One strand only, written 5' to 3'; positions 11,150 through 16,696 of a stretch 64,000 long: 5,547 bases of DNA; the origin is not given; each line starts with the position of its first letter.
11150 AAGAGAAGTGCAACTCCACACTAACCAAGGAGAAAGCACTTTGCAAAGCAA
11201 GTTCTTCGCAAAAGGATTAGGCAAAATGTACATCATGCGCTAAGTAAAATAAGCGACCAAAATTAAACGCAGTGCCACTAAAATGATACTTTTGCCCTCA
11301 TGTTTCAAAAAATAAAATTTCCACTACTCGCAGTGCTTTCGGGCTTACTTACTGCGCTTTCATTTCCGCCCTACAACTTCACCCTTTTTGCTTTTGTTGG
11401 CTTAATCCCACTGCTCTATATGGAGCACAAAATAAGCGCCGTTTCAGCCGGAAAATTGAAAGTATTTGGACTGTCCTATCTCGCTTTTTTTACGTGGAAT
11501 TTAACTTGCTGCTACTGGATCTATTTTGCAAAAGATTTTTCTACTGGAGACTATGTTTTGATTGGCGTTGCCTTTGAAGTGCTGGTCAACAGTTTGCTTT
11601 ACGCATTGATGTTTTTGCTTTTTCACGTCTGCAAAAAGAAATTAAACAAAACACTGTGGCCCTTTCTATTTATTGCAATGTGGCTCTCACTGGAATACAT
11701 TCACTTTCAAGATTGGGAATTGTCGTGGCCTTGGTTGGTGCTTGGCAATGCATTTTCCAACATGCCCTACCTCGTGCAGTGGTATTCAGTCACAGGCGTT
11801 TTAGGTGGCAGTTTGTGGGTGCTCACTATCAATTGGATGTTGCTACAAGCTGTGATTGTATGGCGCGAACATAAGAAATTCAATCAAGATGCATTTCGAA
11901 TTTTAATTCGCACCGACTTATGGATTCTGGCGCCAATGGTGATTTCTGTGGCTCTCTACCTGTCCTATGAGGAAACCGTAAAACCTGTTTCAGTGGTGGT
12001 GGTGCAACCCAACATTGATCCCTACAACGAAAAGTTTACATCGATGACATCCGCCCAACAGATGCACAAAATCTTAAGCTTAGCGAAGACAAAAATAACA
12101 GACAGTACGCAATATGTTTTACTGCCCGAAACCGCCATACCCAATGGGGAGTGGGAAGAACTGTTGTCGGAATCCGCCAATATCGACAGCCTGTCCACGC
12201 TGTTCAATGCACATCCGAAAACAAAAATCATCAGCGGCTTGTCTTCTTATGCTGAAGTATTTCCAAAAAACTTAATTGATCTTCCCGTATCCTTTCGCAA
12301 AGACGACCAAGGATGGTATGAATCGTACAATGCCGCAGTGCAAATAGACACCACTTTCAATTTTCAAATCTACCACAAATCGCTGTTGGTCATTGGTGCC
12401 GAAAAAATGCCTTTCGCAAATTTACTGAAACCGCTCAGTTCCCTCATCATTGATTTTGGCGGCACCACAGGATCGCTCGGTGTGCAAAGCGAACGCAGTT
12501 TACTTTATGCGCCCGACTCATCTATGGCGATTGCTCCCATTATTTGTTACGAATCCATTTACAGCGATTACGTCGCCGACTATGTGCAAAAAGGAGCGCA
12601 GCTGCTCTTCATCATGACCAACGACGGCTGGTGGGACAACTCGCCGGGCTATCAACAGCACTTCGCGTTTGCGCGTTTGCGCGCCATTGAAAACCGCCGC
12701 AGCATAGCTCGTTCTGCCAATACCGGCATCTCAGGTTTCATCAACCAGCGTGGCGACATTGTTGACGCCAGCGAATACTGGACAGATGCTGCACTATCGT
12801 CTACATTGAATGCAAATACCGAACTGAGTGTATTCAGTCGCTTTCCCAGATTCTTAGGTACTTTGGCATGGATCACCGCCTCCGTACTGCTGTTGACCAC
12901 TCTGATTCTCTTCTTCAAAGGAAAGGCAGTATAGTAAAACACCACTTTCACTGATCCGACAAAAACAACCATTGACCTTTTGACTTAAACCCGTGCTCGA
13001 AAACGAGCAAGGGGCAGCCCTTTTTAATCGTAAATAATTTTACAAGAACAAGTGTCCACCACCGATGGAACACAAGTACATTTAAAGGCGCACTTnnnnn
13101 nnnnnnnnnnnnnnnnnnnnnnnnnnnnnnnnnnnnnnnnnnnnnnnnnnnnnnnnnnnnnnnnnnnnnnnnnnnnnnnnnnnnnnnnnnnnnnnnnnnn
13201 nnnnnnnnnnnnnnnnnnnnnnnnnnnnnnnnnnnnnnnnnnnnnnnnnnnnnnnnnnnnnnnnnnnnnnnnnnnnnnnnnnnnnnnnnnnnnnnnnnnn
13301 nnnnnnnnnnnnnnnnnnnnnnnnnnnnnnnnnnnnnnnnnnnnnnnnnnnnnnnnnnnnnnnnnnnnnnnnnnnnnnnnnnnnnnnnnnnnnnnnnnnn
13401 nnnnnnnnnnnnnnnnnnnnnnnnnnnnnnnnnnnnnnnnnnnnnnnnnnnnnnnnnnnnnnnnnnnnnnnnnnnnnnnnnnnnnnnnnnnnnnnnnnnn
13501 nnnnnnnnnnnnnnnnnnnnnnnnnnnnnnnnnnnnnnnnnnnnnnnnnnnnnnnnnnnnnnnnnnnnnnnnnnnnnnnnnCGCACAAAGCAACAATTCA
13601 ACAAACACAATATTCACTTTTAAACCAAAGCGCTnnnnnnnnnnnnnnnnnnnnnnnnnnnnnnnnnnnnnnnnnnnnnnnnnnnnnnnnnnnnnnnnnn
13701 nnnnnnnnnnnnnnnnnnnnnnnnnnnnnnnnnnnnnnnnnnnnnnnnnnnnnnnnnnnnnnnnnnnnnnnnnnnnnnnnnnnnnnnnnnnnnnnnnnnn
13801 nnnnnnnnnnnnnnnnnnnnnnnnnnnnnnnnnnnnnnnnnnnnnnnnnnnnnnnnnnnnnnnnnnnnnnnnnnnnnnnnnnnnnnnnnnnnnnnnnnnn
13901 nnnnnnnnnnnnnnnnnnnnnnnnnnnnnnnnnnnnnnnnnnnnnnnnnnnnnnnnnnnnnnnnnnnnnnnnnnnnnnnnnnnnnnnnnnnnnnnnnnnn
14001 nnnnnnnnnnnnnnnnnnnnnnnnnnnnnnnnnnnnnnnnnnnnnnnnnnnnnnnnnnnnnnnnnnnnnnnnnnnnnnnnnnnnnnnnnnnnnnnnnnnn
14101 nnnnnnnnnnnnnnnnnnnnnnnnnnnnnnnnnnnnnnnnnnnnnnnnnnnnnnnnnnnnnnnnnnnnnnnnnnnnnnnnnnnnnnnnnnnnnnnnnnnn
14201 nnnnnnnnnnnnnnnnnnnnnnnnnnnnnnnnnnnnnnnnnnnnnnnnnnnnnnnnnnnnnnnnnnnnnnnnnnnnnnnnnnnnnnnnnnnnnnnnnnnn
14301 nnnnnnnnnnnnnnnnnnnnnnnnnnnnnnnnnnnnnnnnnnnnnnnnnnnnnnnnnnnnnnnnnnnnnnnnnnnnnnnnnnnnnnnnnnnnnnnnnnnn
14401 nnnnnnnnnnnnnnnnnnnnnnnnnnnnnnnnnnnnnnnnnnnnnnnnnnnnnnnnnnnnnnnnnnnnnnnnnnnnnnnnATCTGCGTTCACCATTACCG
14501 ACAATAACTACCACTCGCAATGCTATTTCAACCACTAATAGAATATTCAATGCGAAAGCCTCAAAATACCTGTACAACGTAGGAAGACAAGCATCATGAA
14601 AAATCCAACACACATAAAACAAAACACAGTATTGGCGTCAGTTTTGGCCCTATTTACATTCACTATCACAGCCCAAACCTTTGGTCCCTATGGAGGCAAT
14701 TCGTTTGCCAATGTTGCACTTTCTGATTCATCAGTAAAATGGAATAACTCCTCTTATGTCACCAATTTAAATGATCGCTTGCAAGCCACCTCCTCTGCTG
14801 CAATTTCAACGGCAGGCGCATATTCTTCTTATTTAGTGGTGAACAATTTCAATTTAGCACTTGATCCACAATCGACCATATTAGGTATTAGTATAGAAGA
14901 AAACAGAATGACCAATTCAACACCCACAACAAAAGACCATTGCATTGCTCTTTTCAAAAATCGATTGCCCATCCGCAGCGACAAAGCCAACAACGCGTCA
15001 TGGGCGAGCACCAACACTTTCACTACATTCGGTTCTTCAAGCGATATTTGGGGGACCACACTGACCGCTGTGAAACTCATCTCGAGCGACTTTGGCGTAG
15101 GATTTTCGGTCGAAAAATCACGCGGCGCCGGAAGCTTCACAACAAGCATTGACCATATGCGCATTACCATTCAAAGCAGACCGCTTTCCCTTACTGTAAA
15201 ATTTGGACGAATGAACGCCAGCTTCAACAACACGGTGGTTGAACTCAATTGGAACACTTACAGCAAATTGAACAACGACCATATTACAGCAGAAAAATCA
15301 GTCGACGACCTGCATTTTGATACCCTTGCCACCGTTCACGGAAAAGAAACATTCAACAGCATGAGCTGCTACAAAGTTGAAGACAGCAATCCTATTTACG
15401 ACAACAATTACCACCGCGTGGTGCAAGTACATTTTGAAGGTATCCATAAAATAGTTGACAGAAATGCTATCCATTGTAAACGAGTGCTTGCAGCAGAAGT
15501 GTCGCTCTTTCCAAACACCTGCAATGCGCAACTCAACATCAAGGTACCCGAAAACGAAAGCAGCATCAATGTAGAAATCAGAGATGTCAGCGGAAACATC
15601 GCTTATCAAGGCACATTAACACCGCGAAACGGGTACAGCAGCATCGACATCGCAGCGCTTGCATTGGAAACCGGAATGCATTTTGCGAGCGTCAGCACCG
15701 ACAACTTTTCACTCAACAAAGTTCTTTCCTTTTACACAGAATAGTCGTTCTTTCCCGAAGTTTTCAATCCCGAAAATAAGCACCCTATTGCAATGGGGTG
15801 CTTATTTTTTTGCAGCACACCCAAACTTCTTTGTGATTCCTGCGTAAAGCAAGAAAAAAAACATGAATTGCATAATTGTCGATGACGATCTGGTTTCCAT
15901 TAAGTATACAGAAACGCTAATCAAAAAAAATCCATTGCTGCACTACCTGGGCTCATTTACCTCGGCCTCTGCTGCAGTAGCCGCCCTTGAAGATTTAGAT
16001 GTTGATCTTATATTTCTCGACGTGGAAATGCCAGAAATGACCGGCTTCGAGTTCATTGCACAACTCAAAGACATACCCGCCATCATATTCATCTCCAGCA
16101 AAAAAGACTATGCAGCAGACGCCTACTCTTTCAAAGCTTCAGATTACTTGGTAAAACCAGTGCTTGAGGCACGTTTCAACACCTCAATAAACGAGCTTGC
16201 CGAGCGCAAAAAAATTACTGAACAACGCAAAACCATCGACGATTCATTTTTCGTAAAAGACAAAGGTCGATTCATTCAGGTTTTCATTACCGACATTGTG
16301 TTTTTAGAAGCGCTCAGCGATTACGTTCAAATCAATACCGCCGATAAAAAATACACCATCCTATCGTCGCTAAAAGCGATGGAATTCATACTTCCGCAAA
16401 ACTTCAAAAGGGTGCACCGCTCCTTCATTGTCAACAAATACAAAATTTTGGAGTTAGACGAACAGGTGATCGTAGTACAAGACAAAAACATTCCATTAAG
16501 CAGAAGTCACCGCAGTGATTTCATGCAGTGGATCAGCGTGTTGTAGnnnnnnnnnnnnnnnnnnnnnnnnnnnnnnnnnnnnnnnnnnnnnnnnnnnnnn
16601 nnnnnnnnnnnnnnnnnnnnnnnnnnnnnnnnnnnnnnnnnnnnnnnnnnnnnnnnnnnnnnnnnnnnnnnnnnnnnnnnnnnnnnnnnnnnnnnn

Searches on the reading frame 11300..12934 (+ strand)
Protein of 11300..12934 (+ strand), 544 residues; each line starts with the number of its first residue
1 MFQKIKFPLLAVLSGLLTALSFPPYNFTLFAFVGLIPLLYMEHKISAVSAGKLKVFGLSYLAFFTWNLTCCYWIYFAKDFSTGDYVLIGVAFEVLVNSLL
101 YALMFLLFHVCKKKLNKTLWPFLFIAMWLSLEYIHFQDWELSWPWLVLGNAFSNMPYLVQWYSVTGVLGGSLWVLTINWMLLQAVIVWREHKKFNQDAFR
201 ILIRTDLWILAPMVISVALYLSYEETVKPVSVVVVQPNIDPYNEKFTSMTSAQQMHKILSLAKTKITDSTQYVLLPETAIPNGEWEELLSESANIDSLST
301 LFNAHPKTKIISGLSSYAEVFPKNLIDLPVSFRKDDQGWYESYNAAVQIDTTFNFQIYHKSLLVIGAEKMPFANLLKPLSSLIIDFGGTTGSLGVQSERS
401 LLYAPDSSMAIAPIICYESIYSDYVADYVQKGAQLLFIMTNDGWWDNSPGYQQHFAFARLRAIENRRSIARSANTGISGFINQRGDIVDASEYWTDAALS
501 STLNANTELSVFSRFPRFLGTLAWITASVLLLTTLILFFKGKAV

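Call 16: search_protein_families(library=pfam, proteins=[window:11300-12934:+], max_evalue=0.001)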
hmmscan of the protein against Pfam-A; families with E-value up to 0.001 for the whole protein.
window:11300-12934:+ (544 aa): 2 families
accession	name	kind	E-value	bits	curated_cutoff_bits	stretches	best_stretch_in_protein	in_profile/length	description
PF20154.4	LNT_N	-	3.4e-25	89.5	27.1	1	14-179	1-158/159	Apolipoprotein N-acyltransferase N-terminal domain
PF00795.27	CN_hydrolase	-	8.4e-16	58.5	23.2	1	234-498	4-241/256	Carbon-nitrogen hydrolase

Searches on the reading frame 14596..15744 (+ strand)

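Call 16: search_protein_families(library=pfam, proteins=[window:14596-15744:+], max_evalue=0.001)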
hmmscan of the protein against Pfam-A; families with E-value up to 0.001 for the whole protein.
window:14596-15744:+ (382 aa): 1 family
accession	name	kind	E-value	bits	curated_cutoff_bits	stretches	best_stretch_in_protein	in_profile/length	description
PF18962.6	Por_Secre_tail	-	6.5e-05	23.6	27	1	304-372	1-68/75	Secretion system C-terminal sorting domain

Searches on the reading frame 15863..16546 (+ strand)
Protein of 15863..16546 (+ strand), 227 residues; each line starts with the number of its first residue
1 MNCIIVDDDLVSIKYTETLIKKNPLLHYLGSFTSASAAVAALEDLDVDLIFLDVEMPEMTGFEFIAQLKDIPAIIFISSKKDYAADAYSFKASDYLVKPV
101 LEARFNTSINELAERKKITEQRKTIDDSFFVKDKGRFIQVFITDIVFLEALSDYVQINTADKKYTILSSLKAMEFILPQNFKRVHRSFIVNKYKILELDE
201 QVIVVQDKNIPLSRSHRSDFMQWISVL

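Call 16: search_protein_families(library=pfam, proteins=[window:15863-16546:+], max_evalue=0.001)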
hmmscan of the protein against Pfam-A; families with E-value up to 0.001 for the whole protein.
window:15863-16546:+ (227 aa): 2 families
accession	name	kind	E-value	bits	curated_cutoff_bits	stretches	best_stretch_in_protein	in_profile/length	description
PF04397.21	LytTR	-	6.8e-19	68.4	22.6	1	136-224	2-97/98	LytTr DNA-binding domain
PF00072.30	Response_reg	-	1.4e-18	67.5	30.2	1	4-107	2-108/111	Response regulator receiver domain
